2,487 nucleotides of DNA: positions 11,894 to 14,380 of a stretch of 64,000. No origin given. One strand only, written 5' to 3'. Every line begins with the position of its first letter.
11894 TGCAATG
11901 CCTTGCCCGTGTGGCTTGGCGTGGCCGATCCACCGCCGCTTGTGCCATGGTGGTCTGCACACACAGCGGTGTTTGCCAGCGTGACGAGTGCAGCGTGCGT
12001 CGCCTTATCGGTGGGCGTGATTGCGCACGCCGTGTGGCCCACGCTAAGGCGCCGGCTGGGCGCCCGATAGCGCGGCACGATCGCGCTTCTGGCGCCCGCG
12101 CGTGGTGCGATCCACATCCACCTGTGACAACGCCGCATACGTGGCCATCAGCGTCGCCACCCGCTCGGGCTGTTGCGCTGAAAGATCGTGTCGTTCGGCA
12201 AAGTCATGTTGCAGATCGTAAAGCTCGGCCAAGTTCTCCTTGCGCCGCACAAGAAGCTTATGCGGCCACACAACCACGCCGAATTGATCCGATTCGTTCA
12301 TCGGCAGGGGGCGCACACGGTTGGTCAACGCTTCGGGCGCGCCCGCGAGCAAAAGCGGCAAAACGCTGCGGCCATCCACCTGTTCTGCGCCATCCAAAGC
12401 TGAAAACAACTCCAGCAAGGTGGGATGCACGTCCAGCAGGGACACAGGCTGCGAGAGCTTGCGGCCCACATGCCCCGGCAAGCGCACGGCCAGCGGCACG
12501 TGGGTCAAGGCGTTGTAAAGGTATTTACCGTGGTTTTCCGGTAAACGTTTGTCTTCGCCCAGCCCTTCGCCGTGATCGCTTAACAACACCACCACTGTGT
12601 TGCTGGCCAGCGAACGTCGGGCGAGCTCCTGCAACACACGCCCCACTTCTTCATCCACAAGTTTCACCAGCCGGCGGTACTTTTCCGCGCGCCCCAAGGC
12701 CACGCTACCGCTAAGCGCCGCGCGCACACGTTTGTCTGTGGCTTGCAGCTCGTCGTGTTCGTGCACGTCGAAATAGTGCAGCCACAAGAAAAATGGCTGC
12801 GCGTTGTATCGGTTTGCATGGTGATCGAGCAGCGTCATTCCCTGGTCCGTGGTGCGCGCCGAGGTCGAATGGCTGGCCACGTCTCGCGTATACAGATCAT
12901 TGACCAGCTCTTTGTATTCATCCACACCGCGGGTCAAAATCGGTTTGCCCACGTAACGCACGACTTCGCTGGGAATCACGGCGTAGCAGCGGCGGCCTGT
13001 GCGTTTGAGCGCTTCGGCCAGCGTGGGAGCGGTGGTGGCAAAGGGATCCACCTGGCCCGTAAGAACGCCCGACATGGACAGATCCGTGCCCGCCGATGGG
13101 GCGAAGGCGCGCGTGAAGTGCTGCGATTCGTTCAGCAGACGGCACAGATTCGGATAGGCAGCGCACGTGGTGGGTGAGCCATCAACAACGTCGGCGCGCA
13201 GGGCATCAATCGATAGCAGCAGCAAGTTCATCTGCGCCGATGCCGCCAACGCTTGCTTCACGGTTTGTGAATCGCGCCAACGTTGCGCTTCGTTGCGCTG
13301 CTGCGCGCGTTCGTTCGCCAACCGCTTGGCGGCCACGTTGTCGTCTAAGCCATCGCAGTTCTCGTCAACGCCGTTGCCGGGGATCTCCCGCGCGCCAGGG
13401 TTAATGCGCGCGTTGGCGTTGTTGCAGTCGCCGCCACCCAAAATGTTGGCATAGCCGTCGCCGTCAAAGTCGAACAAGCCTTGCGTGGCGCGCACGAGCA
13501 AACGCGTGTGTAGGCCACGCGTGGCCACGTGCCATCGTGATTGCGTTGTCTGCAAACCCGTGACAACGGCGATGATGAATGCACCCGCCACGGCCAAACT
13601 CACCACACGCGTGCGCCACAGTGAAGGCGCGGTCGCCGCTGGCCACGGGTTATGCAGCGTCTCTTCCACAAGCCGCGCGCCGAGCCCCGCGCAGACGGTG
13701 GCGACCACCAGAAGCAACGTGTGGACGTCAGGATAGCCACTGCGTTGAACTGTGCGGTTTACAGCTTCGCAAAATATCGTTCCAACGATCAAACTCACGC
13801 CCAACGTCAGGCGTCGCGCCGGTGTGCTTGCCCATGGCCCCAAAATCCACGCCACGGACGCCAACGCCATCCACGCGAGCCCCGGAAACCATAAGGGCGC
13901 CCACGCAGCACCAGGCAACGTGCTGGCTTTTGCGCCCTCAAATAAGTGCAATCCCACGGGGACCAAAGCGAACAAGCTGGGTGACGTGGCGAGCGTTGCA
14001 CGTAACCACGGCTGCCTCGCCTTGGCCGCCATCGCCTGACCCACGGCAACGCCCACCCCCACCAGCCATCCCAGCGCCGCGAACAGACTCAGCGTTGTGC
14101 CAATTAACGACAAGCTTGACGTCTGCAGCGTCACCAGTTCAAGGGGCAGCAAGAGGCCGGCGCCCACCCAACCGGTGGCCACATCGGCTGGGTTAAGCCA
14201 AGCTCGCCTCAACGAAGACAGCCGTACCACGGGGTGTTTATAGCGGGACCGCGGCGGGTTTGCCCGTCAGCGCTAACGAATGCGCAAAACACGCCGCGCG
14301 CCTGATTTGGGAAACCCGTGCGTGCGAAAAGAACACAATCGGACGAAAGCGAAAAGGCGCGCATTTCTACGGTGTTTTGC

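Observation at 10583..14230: Convergent, overlapping pair of alkaline-phosphatase-superfamily membrane enzymes with opposite domain order, one carrying a MopE metal-binding insert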

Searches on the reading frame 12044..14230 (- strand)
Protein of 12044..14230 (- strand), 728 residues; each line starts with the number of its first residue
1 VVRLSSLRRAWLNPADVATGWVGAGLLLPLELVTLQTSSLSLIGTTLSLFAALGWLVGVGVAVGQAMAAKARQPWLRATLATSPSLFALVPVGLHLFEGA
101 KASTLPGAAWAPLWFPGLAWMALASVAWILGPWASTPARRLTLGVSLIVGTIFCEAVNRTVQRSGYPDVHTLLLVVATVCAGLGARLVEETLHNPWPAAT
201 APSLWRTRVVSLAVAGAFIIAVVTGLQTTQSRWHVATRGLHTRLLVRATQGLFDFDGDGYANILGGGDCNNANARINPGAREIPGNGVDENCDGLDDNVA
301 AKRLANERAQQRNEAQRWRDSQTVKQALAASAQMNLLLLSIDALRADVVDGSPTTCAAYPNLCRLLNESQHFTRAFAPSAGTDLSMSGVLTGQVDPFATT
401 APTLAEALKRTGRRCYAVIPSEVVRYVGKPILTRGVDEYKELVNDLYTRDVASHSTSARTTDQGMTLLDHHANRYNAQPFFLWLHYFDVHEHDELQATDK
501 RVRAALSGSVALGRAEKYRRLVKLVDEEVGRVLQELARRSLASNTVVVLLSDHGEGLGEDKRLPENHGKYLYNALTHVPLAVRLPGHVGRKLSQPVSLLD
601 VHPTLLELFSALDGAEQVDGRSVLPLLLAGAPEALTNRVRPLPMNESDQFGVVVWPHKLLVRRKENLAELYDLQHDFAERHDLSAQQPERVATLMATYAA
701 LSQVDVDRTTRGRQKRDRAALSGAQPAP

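Call 3: search_protein_families(library=pfam, proteins=[window:12044-14230:-], max_evalue=0.01)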
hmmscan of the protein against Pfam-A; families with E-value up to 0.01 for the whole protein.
window:12044-14230:- (728 aa): 5 families
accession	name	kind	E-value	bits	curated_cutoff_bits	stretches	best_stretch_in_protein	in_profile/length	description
PF00884.28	Sulfatase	-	1.7e-26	93.7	25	1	335-609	2-299/301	Sulfatase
PF11617.13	Cu-binding_MopE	-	1.2e-08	35.4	27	1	268-297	1-29/30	Putative metal-binding motif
PF01663.27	Phosphodiest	-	7.9e-07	29.4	23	1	468-555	149-221/342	Type I phosphodiesterase / nucleotide pyrophosphatase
PF16347.10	SGSH_C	-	9.3e-07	29.6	29.3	1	569-687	9-135/154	N-sulphoglucosamine sulphohydrolase, C-terminal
PF02995.22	DUF229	-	0.00013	21.2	25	1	465-561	278-349/496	Protein of unknown function (DUF229)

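Call 4: search_protein_families(library=ncbifam, proteins=[window:12044-14230:-], max_evalue=0.01)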
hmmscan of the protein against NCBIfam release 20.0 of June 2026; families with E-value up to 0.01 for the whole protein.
window:12044-14230:- (728 aa): 8 families
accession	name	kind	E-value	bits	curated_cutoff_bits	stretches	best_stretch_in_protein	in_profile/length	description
NF010322.0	PRK13759.1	equivalog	1.2e-24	86.7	481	1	496-687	248-440/486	arylsulfatase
TIGR03417.1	chol_sulfatase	equivalog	7.3e-20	71.3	433.45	1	491-705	229-441/500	choline-sulfatase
NF045661.1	HdlasePehA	equivalog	4.2e-15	55.3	900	1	481-636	247-401/506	phosphoric/sulfuric ester hydrolase PehA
NF052527.1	Mn_arylsulf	exception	2.9e-11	42.9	850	1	518-687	267-435/479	manganese-dependent arylsulfatase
NF038282.1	LapC_YejM_PbgA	exception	6e-08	31.4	825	1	440-607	354-498/584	LPS biosynthesis-modulating metalloenzyme YejM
NF038075.1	fam_STM4013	hypoth_equivalog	6.6e-07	29.1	250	1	458-561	149-240/261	STM4013/SEN3800 family hydrolase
NF053595.1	LptchSynLtaSGpos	equivalog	3.4e-06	25.9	970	1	477-609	392-526/626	lipoteichoic acid synthase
NF005900.0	PRK07874.1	equivalog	0.0012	19.1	114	1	38-83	16-58/80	ATP synthase F0 subunit C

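Call 8: find_homologous_proteins(query=window:12044-14230:-, max_evalue=0.001)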
Query window:12044-14230:- (728 aa): 479 proteins with E <= 0.001 among 8000 candidates; the best 120 are listed.
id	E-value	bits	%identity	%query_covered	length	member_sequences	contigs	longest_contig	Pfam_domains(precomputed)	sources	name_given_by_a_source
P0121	0.0e+0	1596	100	98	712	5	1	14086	PF11617.14,PF01663.28,PF16347.11,PF00884.29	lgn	-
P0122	0.0e+0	1269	76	100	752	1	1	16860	PF11617.14,PF01663.28,PF16347.11,PF00884.29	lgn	-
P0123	0.0e+0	1013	65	97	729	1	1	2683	PF11617.14,PF01663.28,PF16347.11,PF00884.29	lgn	-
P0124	0.0e+0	1011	64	98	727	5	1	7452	PF11617.14,PF01663.28,PF16347.11,PF00884.29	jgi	-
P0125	4.0e-288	976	62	98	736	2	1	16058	PF11617.14,PF01663.28,PF00884.29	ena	-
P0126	8.0e-272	922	59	98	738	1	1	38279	PF11617.14,PF01663.28,PF00884.29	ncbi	-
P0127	6.0e-223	760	53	98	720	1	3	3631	PF11617.14,PF00884.29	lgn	-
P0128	8.1e-221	753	52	96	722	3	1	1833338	PF11617.14,PF01663.28,PF00884.29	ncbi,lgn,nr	ncbi:MAG: sulfatase-like hydrolase/transferase [Myxococcales bacterium]|nr:sulfatase-like hydrolase/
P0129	1.3e-216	739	51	89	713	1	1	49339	PF11617.14,PF01663.28,PF16347.11,PF00884.29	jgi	jgi:arylsulfatase A-like enzyme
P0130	2.6e-216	738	52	98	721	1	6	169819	PF11617.14,PF01663.28,PF16347.11,PF00884.29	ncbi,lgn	-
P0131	4.3e-215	734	50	97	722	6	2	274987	PF07394.18,PF11617.14,PF01663.28,PF16347.11,PF00884.29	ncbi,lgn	-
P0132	7.1e-215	734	50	98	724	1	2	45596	PF11617.14,PF01663.28,PF00884.29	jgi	jgi:hypothetical protein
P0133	3.1e-214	731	50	95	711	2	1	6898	PF11617.14,PF16347.11,PF00884.29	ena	-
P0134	5.6e-213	727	50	96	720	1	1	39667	PF11617.14,PF01663.28,PF00884.29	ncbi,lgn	-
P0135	2.2e-212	725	49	99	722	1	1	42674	PF11617.14,PF01663.28,PF16347.11,PF00884.29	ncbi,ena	-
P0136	8.6e-212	723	50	98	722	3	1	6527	PF11617.14,PF01663.28,PF00884.29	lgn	-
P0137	5.2e-211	721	48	98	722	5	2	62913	PF11617.14,PF01663.28,PF00884.29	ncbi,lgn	-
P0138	6.3e-211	721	50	98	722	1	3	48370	PF11617.14,PF01663.28,PF16347.11,PF00884.29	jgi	jgi:hypothetical protein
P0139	7.5e-211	720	50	93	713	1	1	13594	PF01663.28,PF16347.11,PF00884.29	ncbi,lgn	-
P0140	1.5e-210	719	50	98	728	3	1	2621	PF11617.14,PF01663.28,PF16347.11,PF00884.29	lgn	-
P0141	1.5e-210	719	51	89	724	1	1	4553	PF11617.14,PF01663.28,PF16347.11,PF00884.29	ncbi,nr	ncbi:MAG TPA: sulfatase-like hydrolase/transferase [Nannocystaceae bacterium]|nr:sulfatase-like hydr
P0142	2.8e-210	718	49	92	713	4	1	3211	PF01663.28,PF16347.11,PF00884.29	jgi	-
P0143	1.2e-209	716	50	98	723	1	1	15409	PF11617.14,PF01663.28,PF16347.11,PF00884.29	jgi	jgi:Sulfatase/Putative metal-binding motif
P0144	2.7e-209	715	49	98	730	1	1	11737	PF11617.14,PF01663.28,PF16347.11,PF00884.29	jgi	jgi:arylsulfatase A-like enzyme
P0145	5.8e-209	714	49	96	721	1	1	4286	PF11617.14,PF01663.28,PF00884.29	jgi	-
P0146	2.9e-207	708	50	88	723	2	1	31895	PF11617.14,PF01663.28,PF00884.29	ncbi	-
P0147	1.8e-205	702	48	99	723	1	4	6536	PF11617.14,PF01663.28,PF00884.29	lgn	-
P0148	1.4e-204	700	48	98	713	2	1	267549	PF11617.14,PF16347.11,PF00884.29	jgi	jgi:hypothetical protein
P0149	5.4e-204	698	50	88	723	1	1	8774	PF11617.14,PF01663.28,PF00884.29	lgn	-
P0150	5.8e-204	698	48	96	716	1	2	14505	PF11617.14,PF01663.28,PF00884.29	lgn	-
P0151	6.5e-203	694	50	91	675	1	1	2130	PF11617.14,PF01663.28,PF00884.29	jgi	jgi:hypothetical protein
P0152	7.7e-202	691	51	91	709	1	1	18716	PF11617.14,PF01663.28,PF00884.29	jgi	jgi:hypothetical protein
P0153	1.2e-200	687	46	100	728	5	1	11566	PF11617.14,PF01663.28,PF16347.11,PF00884.29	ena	-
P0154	1.3e-199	683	46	98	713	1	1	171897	PF11617.14,PF01663.28,PF16347.11,PF00884.29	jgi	jgi:hypothetical protein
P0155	1.8e-199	683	50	92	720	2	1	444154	PF11617.14,PF16347.11,PF00884.29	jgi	-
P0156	7.5e-199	681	48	99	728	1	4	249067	PF11617.14,PF00884.29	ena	-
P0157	1.7e-198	679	49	97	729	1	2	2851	PF11617.14,PF01663.28,PF16347.11,PF00884.29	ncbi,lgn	-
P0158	2.9e-197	675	51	91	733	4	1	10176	PF11617.14,PF16347.11,PF00884.29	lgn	-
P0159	8.1e-196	671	49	90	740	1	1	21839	PF11617.14,PF16347.11,PF00884.29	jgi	jgi:hypothetical protein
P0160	8.1e-195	667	48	91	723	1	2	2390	PF11617.14,PF00884.29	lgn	-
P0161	1.0e-193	664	48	98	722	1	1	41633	PF11617.14,PF01663.28,PF00884.29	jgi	jgi:arylsulfatase A-like enzyme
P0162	2.9e-193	662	50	92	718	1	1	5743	PF11617.14,PF00884.29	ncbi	-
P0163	2.8e-192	659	47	98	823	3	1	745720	PF11617.14,PF01663.28,PF16347.11,PF00884.29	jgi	-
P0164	5.5e-191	655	48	97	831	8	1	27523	PF11617.14,PF16347.11,PF00884.29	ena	-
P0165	7.5e-191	654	49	97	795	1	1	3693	PF11617.14,PF01663.28,PF16347.11,PF00884.29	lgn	-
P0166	3.2e-190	652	46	96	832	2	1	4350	PF11617.14,PF01663.28,PF16347.11,PF00884.29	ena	-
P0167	1.1e-189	650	49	93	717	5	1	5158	PF11617.14,PF16347.11,PF00884.29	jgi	jgi:hypothetical protein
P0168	4.9e-189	648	47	95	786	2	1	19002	PF11617.14,PF01663.28,PF16347.11,PF00884.29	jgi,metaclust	metaclust:\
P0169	5.4e-189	648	47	97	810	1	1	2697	PF11617.14,PF01663.28,PF16347.11,PF00884.29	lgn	-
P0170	6.0e-189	648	47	96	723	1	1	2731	PF11617.14,PF16347.11,PF00884.29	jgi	jgi:hypothetical protein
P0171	1.9e-188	646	47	95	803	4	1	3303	PF11617.14,PF01663.28,PF16347.11,PF00884.29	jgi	jgi:arylsulfatase A-like enzyme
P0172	1.9e-188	646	48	96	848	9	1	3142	PF11617.14,PF01663.28,PF16347.11,PF00884.29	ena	-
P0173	3.1e-188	646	47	96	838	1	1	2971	PF11617.14,PF16347.11,PF00884.29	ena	-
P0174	3.3e-188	645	47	97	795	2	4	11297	PF11617.14,PF16347.11,PF00884.29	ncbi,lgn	-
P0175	6.4e-188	644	47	86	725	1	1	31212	PF11617.14,PF01663.28,PF00884.29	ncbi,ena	-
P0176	9.3e-188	644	47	95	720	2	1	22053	PF11617.14,PF00884.29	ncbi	-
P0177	1.5e-187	643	46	98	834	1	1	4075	PF11617.14,PF01663.28,PF16347.11,PF00884.29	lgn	-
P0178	3.2e-187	642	49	90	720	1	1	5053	PF11617.14,PF00884.29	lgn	-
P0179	4.3e-187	642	46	97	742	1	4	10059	PF11617.14,PF16347.11,PF00884.29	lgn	-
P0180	4.3e-187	642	46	98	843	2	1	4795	PF11617.14,PF01663.28,PF16347.11,PF00884.29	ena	-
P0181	1.2e-186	640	48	93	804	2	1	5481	PF11617.14,PF01663.28,PF16347.11,PF00884.29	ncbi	ncbi:MAG TPA: sulfatase-like hydrolase/transferase [Nannocystis sp.]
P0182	1.9e-186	640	47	95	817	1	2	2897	PF11617.14,PF16347.11,PF00884.29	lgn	-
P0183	2.0e-186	640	47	98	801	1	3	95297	PF11617.14,PF01663.28,PF16347.11,PF00884.29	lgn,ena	-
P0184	2.0e-186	640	48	97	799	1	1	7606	PF07394.18,PF11617.14,PF01663.28,PF16347.11,PF00884.29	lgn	-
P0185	6.5e-186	638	46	98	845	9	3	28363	PF11617.14,PF01663.28,PF16347.11,PF00884.29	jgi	jgi:arylsulfatase A-like enzyme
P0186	1.3e-185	637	46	96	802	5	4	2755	PF11617.14,PF01663.28,PF16347.11,PF00884.29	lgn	-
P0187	2.6e-185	636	46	97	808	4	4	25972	PF11617.14,PF01663.28,PF16347.11,PF00884.29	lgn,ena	-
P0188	2.1e-184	633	46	95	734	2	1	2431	PF11617.14,PF01663.28,PF16347.11,PF00884.29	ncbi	-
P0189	3.5e-184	632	46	98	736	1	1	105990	PF11617.14,PF01663.28,PF16347.11,PF00884.29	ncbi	ncbi:MAG: sulfatase-like hydrolase/transferase [Nannocystaceae bacterium]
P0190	6.4e-183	628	47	96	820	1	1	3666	PF11617.14,PF16347.11,PF00884.29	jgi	jgi:hypothetical protein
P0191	7.7e-183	628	45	98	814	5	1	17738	PF11617.14,PF01663.28,PF16347.11,PF00884.29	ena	-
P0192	9.8e-183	627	45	96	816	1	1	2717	PF11617.14,PF01663.28,PF16347.11,PF00884.29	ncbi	-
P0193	5.9e-182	625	45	97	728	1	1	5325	PF11617.14,PF16347.11,PF00884.29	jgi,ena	-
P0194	7.4e-182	624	47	98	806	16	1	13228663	PF11617.14,PF01663.28,PF16347.11,PF00884.29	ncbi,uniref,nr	ncbi:sulfatase-like hydrolase/transferase [Nannocystis punicea]|uniref:Sulfatase-like hydrolase/tran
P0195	1.4e-181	624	45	95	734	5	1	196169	PF11617.14,PF01663.28,PF16347.11,PF00884.29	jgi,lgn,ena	-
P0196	2.1e-181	623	48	86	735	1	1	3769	PF11617.14,PF01663.28,PF16347.11,PF00884.29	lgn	-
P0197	3.1e-181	622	44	98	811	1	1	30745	PF11617.14,PF01663.28,PF16347.11,PF00884.29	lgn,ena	-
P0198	3.6e-179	616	45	100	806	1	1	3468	PF11617.14,PF01663.28,PF16347.11,PF00884.29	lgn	-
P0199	6.4e-179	615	46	98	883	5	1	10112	PF11617.14,PF01663.28,PF16347.11,PF00884.29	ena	-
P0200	1.8e-178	613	47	96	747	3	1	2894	PF11617.14,PF01663.28,PF16347.11,PF00884.29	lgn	-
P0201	6.7e-178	611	45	98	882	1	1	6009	PF11617.14,PF01663.28,PF16347.11,PF00884.29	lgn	-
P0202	1.6e-177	610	46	98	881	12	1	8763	PF11617.14,PF01663.28,PF16347.11,PF00884.29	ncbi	-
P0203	8.4e-177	608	45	98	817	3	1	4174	PF11617.14,PF01663.28,PF16347.11,PF00884.29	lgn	-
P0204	1.7e-175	603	51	82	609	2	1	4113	PF11617.14,PF01663.28,PF00884.29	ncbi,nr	ncbi:MAG TPA: sulfatase-like hydrolase/transferase, partial [Nannocystaceae bacterium]|nr:sulfatase-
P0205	4.6e-175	602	45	96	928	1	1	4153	PF11617.14,PF00884.29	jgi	jgi:hypothetical protein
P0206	1.8e-173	597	45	98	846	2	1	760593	PF11617.14,PF01663.28,PF16347.11,PF00884.29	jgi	jgi:arylsulfatase A-like enzyme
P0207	4.5e-172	592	42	97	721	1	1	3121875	PF11617.14,PF01663.28,PF16347.11,PF00884.29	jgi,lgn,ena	-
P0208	1.6e-171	590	44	91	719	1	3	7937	PF11617.14,PF01663.28,PF16347.11,PF00884.29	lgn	-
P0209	3.9e-170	586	45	97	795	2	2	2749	PF11617.14,PF01663.28,PF16347.11,PF00884.29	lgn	-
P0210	2.7e-169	583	45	93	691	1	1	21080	PF11617.14,PF01663.28,PF00884.29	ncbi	-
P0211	3.1e-169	583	46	88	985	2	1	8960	PF11617.14,PF00884.29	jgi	jgi:hypothetical protein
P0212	4.5e-168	579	50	71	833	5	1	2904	PF11617.14,PF01663.28,PF00884.29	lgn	-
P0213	4.7e-167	576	45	91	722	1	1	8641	PF11617.14,PF01663.28,PF00884.29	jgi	jgi:arylsulfatase A-like enzyme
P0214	5.8e-167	575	46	86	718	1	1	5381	PF11617.14,PF01663.28,PF16347.11,PF00884.29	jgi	jgi:arylsulfatase A-like enzyme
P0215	1.1e-166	574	44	97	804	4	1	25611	PF11617.14,PF01663.28,PF16347.11,PF00884.29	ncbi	-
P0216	1.3e-166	574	43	96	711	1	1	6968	PF11617.14,PF16347.11,PF00884.29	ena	-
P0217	2.0e-166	573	47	89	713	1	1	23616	PF01663.28,PF16347.11,PF00884.29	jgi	jgi:arylsulfatase A-like enzyme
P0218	2.8e-166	573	44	97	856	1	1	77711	PF11617.14,PF01663.28,PF00884.29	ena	-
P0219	2.9e-166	573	42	97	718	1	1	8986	PF11617.14,PF01663.28,PF00884.29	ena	-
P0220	4.9e-166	572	41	96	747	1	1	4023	PF11617.14,PF01663.28,PF16347.11,PF00884.29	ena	-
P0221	2.7e-165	570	41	91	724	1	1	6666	PF11617.14,PF01663.28,PF16347.11,PF00884.29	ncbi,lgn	-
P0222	2.8e-165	570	43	97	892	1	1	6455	PF01663.28,PF00884.29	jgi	jgi:arylsulfatase A-like enzyme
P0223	6.3e-165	568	43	91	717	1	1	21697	PF11617.14,PF01663.28,PF16347.11,PF00884.29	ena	-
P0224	4.2e-164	566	43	97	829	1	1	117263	PF02995.23,PF01663.28,PF00884.29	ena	-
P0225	6.7e-164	565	44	93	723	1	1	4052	PF11617.14,PF01663.28,PF00884.29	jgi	jgi:Sulfatase/Putative metal-binding motif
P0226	2.7e-163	563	45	93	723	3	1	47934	PF11617.14,PF01663.28,PF00884.29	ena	-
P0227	3.3e-163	563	42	98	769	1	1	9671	PF11617.14,PF01663.28,PF00884.29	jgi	jgi:arylsulfatase A-like enzyme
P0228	1.1e-162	561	44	97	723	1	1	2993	PF11617.14,PF01663.28,PF16347.11,PF00884.29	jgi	jgi:hypothetical protein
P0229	1.4e-162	561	45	86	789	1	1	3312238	PF11617.14,PF02995.23,PF01663.28,PF00884.29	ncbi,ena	-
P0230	2.3e-162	560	41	98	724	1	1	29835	PF11617.14,PF01663.28,PF16347.11,PF00884.29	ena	-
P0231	2.4e-162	560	42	97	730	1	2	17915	PF11617.14,PF01663.28,PF00884.29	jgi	jgi:hypothetical protein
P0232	6.7e-162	558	42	98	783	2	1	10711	PF11617.14,PF01663.28,PF00884.29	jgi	jgi:arylsulfatase A-like enzyme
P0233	2.6e-161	557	44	97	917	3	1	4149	PF11617.14,PF01663.28,PF16347.11,PF00884.29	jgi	jgi:arylsulfatase A-like enzyme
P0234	3.7e-161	556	43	96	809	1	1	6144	PF11617.14,PF01663.28,PF00884.29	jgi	jgi:arylsulfatase A-like enzyme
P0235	4.4e-161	556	42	97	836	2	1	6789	PF11617.14,PF02995.23,PF01663.28,PF00884.29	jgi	jgi:arylsulfatase A-like enzyme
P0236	1.9e-160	554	43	95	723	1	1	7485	PF11617.14,PF01663.28,PF00884.29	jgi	jgi:hypothetical protein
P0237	2.0e-160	554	43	95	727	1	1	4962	PF11617.14,PF01663.28,PF16347.11,PF00884.29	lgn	-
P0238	3.2e-160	553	44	96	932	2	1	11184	PF11617.14,PF01663.28,PF16347.11,PF00884.29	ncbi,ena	-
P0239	3.4e-160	553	42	96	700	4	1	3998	PF11617.14,PF01663.28,PF16347.11,PF00884.29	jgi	jgi:hypothetical protein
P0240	6.8e-160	552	44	92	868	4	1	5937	PF11617.14,PF01663.28,PF00884.29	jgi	jgi:hypothetical protein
